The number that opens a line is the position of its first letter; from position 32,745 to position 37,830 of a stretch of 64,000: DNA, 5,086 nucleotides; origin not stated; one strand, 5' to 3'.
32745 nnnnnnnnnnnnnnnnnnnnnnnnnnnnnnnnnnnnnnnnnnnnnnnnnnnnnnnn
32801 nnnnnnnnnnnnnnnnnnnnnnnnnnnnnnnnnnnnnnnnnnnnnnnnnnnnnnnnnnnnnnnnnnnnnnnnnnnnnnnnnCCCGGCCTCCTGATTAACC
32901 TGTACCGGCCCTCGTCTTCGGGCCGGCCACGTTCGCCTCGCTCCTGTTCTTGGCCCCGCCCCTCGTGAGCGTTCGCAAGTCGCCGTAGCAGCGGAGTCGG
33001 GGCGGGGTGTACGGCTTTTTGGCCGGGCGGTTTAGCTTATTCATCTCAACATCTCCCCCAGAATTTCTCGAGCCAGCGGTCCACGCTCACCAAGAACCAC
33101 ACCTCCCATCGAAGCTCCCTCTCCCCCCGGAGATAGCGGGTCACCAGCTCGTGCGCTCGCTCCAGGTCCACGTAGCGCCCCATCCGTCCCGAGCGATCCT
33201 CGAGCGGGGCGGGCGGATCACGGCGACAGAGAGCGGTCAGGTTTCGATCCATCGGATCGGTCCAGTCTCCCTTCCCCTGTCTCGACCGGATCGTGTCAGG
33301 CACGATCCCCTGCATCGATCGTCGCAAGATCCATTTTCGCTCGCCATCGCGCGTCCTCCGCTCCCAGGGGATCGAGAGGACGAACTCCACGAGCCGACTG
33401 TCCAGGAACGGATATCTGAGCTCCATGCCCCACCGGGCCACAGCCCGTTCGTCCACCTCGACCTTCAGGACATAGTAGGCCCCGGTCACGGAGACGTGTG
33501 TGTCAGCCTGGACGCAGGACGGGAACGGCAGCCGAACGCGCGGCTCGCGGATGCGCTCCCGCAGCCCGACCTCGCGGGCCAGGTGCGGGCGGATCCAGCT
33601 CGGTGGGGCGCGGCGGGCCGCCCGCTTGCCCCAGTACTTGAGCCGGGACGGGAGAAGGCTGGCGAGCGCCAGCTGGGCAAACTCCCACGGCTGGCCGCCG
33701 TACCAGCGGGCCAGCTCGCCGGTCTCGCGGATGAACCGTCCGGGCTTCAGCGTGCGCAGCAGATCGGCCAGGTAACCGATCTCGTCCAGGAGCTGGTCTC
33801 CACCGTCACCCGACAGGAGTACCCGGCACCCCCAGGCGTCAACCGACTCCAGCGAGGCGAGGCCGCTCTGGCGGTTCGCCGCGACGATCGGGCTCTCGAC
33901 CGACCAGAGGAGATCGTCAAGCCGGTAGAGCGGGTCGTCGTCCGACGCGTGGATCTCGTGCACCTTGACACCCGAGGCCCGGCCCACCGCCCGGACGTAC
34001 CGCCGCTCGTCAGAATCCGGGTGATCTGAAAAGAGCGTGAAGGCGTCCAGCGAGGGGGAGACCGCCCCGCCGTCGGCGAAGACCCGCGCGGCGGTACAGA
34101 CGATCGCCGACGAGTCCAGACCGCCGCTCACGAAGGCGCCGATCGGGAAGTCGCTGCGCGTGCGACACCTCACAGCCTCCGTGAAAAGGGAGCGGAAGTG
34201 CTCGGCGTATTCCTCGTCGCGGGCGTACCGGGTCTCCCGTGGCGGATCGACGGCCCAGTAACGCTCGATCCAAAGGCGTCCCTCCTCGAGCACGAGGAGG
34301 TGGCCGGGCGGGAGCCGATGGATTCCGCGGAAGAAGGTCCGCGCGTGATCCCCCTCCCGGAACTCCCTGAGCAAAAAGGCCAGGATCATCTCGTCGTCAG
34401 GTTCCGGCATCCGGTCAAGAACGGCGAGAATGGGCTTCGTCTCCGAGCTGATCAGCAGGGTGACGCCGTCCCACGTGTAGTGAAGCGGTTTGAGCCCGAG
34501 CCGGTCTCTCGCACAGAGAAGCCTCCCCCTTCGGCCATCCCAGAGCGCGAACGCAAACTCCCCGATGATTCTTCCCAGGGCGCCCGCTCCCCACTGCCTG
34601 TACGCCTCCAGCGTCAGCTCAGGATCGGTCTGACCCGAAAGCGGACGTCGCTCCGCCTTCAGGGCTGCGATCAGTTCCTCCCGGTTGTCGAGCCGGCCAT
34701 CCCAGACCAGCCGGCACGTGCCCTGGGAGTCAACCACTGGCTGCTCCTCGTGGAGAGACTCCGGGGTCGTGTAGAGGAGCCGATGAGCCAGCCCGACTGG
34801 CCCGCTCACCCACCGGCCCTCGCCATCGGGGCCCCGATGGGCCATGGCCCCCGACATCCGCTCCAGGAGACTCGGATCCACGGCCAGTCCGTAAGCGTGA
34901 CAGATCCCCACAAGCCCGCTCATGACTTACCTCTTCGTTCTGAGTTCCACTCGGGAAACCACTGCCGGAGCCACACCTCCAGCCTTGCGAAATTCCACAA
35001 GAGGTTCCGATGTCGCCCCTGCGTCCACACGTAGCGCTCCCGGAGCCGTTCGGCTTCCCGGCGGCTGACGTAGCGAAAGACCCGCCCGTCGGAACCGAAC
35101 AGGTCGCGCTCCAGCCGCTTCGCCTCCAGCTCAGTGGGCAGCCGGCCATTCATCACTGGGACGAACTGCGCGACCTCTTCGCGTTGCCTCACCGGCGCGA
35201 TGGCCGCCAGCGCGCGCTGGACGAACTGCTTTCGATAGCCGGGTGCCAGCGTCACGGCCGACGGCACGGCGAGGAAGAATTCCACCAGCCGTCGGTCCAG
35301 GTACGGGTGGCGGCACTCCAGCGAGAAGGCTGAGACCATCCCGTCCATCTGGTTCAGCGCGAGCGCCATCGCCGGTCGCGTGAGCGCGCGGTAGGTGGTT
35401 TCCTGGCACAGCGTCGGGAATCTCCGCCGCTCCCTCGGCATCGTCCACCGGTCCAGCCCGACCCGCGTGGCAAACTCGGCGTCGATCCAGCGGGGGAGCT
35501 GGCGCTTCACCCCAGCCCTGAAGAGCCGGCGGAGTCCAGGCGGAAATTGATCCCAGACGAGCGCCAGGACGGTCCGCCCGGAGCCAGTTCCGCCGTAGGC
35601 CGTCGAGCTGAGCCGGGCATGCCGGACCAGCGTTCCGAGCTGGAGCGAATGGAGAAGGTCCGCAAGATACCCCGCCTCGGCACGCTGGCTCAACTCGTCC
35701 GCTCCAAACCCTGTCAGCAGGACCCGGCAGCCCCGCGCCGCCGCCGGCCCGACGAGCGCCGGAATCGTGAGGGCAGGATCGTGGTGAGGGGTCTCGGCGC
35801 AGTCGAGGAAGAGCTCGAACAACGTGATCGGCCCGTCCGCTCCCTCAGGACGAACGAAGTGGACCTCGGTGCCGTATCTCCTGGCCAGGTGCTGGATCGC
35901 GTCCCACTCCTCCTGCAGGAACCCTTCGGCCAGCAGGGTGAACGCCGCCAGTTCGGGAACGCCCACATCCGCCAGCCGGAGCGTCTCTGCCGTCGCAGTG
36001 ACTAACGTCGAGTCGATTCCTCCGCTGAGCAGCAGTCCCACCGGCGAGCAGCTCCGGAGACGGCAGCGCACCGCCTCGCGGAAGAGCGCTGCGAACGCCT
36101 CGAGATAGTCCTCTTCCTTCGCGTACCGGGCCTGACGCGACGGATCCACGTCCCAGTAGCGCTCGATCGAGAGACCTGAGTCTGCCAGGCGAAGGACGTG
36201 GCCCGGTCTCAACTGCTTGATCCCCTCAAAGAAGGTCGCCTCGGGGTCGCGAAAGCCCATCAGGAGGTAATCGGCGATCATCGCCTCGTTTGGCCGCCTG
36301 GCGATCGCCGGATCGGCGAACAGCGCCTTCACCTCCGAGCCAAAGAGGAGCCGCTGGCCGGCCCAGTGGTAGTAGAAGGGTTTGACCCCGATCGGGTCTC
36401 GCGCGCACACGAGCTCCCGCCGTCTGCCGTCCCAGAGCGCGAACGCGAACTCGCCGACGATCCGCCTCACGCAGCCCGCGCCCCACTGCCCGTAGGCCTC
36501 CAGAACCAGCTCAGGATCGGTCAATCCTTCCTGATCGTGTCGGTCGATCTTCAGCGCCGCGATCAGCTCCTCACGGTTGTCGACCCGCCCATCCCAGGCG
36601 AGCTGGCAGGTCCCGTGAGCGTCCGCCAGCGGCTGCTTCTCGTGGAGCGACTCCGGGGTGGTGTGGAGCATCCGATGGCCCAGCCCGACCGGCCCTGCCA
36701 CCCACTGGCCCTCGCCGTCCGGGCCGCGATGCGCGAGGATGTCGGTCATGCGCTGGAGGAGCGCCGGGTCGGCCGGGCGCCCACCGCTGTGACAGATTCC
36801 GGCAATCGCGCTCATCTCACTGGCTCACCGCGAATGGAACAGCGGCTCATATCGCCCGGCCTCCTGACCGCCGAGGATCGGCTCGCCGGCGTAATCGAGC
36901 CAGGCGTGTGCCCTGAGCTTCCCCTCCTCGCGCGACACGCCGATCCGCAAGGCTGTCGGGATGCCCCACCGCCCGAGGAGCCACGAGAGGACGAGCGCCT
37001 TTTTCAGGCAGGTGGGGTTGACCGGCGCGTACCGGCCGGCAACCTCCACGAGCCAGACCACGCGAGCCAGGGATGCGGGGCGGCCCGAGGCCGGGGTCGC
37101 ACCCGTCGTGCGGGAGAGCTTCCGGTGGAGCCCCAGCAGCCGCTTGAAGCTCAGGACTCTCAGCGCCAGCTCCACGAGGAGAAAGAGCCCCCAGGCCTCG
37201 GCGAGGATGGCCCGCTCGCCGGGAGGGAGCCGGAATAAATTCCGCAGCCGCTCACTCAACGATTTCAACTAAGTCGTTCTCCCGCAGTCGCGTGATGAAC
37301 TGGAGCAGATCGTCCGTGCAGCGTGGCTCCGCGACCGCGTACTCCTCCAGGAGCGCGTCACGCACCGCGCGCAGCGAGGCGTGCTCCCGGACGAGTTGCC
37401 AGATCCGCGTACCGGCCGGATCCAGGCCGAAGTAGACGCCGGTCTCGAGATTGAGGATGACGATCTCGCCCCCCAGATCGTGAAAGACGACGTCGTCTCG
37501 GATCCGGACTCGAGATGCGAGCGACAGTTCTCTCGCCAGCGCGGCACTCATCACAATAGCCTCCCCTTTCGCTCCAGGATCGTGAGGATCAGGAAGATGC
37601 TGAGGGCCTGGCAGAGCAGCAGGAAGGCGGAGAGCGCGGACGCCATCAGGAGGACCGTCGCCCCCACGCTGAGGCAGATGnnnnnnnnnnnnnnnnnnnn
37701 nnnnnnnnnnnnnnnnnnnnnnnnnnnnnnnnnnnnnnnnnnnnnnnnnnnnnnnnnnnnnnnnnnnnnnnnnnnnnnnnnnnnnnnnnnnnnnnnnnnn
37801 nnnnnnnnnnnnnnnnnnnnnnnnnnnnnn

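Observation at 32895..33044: Uncalled 49-codon ORF with a textbook lasso leader motif (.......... ... T at -2) and a Gly1/Glu8 core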

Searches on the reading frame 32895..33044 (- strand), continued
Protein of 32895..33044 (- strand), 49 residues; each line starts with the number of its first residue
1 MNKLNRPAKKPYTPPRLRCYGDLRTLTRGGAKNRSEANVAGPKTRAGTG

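Call 58: predict_structure(alignment_id=A1)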
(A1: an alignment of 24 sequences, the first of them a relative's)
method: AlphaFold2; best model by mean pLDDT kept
length: 320 residues; sequences in the alignment: 24
mean_pLDDT: 87.6   pTM: 0.88
mean pLDDT of the five models: 87.6, 87.4, 84.4, 83.2, 78.3
residues with pLDDT >= 90: 183; 70-90: 114; 50-70: 17; < 50: 6
segments of 3 or more residues with pLDDT < 50: 1-6
pLDDT, mean of each block of 10 residues (from residue 1): 54 91 87 80 89 76 81 91 92 90 81 88 91 97 85 94 95 93 94 89 83 86 92 93 70 97 87 84 94 94 89 94
secondary structure, 60 per line:
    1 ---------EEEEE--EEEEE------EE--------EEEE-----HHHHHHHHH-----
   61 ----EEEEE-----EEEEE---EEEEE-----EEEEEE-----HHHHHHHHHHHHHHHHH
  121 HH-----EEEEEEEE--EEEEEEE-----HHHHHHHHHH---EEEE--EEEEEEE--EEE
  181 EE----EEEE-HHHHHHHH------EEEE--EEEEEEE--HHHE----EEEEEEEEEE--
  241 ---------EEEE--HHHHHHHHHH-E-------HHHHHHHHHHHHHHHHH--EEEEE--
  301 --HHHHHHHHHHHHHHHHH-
elements in order: E10-14 E17-21 E38-41 H47-55 E65-69 E75-79 E83-87 E93-98 H104-122 E128-135 E138-144 H150-159 E163-166 E169-175 E178-182 E187-190 H192-199 E206-209 E212-218 E229-238 E250-253 H256-265 H275-291 E294-298 H303-319

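Call 62: fold_search(model_id=the predicted structure, library=pdb)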
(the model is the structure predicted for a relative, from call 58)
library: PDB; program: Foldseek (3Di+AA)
matches with E <= 10: 446; with E <= 0.001: 63
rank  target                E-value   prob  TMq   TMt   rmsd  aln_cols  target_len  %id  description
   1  3tqf_B                1.7e-07  1.00  0.34  0.67   5.0       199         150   15  Structure of the Hpr(Ser) kinase/phosphatase from Coxiella burnetii (released 2011-09-21)
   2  3tqf_A                3.0e-07  1.00  0.31  0.55   5.7       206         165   14  Structure of the Hpr(Ser) kinase/phosphatase from Coxiella burnetii (released 2011-09-21)
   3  1kkl_A                3.5e-07  1.00  0.31  0.56   6.6       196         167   15  L.casei HprK/P in complex with B.subtilis HPr (released 2002-08-28)
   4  1kkm_B                3.8e-07  1.00  0.31  0.53   7.3       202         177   14  L.casei HprK/P in complex with B.subtilis P-Ser-HPr (released 2002-08-28)
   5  1kkl_B                4.2e-07  1.00  0.31  0.57   6.3       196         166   15  L.casei HprK/P in complex with B.subtilis HPr (released 2002-08-28)
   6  1kkm_C                6.3e-07  1.00  0.31  0.53   7.2       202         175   14  L.casei HprK/P in complex with B.subtilis P-Ser-HPr (released 2002-08-28)
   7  1kkl_C                9.5e-07  1.00  0.30  0.53   7.1       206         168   13  L.casei HprK/P in complex with B.subtilis HPr (released 2002-08-28)
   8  1kkm_A                1.0e-06  1.00  0.30  0.51   7.4       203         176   15  L.casei HprK/P in complex with B.subtilis P-Ser-HPr (released 2002-08-28)
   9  2qmh_B                1.1e-06  1.00  0.34  0.56   6.5       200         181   16  structure of V267F mutant HprK/P (released 2007-09-18)
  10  2qmh_H                1.1e-06  1.00  0.33  0.56   6.4       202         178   15  structure of V267F mutant HprK/P (released 2007-09-18)
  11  2qmh_J                1.2e-06  1.00  0.33  0.55   6.3       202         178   15  structure of V267F mutant HprK/P (released 2007-09-18)
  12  1knx_F                1.3e-06  1.00  0.33  0.34  14.3       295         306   10  HPr kinase/phosphatase from Mycoplasma pneumoniae (released 2002-12-31)
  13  6com                  1.4e-06  1.00  0.54  0.35   6.8       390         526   12  2.3A crystal structure of E. coli phosphoenolpyruvate carboxykinase mutant Asp269Asn (released 2018-04-04)
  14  1yvy_B                1.4e-06  1.00  0.53  0.36   6.5       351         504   13  Crystal structure of Anaerobiospirillum succiniciproducens phosphoenolpyruvate carboxykinase (released 2005-07-26)
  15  6asi                  1.5e-06  1.00  0.58  0.38   6.0       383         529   12  E. coli phosphoenolpyruvate carboxykinase G209S mutant bound to methanesulfonate (released 2018-08-29)
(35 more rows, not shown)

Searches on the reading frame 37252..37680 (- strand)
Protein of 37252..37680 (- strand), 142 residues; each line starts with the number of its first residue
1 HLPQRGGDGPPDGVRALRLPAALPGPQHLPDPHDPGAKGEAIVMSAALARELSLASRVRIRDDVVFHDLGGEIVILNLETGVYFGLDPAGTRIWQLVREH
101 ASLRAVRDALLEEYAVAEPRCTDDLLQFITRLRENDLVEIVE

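Call 5: search_protein_families(library=pfam, proteins=[window:37252-37680:-], max_evalue=0.01)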
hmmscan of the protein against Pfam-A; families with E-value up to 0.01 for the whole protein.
window:37252-37680:- (142 aa): 1 family
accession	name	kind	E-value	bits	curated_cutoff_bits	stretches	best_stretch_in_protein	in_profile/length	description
PF05402.18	PqqD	-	8.9e-17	61.6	23.4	1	72-138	1-67/67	Coenzyme PQQ synthesis protein D (PqqD)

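Call 6: search_protein_families(library=ncbifam, proteins=[window:37252-37680:-], max_evalue=0.01)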
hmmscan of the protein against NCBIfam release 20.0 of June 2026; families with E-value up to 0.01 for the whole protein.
window:37252-37680:- (142 aa): 5 families
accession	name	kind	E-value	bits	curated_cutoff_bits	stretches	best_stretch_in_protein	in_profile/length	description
NF033536.1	lasso_PqqD_Bac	exception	6.7e-17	61.4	80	1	57-140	5-88/88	lasso peptide biosynthesis PqqD family chaperone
NF033530.1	lasso_PqqD_Strm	exception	5.6e-08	32.9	70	1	62-138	2-78/78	lasso peptide biosynthesis PqqD family chaperone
TIGR03859.1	PQQ_PqqD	equivalog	0.0011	18.8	46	1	73-138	18-80/81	pyrroloquinoline quinone biosynthesis peptide chaperone PqqD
TIGR04353.1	PqqD_rel_X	equivalog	0.0015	19.4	35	1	70-139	2-74/74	HPr-rel-A system PqqD family peptide chaperone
NF050069.2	PqqD_rel_WgkC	exception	0.0015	18.5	110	1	82-134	30-82/103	PqqD family peptide maturation chaperone WgkC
